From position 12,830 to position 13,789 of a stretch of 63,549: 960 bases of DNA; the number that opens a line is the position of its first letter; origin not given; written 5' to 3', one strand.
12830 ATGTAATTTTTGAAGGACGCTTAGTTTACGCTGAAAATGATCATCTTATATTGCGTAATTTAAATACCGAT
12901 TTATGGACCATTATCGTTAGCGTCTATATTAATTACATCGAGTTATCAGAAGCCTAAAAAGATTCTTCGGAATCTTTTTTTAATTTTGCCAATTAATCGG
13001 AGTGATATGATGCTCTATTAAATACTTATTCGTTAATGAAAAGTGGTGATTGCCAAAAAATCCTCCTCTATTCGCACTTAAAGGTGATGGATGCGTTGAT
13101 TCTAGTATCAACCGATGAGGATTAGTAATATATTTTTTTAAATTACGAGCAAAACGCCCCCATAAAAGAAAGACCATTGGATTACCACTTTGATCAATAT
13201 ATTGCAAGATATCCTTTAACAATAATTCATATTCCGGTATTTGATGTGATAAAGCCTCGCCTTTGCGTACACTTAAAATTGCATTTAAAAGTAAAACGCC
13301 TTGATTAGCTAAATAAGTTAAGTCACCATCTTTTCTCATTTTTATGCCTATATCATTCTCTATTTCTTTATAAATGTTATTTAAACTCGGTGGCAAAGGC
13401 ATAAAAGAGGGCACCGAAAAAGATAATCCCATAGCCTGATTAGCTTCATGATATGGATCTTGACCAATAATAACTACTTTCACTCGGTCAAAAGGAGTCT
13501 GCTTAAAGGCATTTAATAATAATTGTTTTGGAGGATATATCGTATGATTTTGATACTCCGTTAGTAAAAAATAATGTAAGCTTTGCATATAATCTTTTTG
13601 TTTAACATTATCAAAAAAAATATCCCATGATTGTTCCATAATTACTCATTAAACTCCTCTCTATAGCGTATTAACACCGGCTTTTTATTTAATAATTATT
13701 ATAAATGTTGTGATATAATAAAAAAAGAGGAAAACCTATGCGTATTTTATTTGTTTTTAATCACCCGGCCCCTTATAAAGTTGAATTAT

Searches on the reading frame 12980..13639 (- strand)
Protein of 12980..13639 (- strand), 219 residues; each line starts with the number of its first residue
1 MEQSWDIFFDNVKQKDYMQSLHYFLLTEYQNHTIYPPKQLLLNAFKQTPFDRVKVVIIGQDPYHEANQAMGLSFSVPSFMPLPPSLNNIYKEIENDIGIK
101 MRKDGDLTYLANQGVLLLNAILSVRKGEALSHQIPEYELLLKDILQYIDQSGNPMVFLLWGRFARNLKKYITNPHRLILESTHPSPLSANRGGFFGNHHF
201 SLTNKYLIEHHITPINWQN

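Call 46: search_protein_families(library=ncbifam, proteins=[window:12980-13639:-], max_evalue=0.00001)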
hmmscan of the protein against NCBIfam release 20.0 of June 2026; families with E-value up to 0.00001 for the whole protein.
window:12980-13639:- (219 aa): 5 families
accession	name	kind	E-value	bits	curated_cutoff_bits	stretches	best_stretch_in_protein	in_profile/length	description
NF003592.0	PRK05254.1-5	equivalog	4.2e-81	272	162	1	1-218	5-221/225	uracil-DNA glycosylase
NF003589.0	PRK05254.1-2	equivalog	2.4e-78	262.9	223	1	2-218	8-224/227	uracil-DNA glycosylase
TIGR00628.1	ung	equivalog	3.2e-65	219.9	185.75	1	3-210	2-208/210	uracil-DNA glycosylase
NF003591.1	PRK05254.1-4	equivalog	1.6e-59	201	237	1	3-208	3-207/208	uracil-DNA glycosylase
NF003588.0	PRK05254.1-1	equivalog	7e-56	189.3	143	1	2-218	11-223/225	uracil-DNA glycosylase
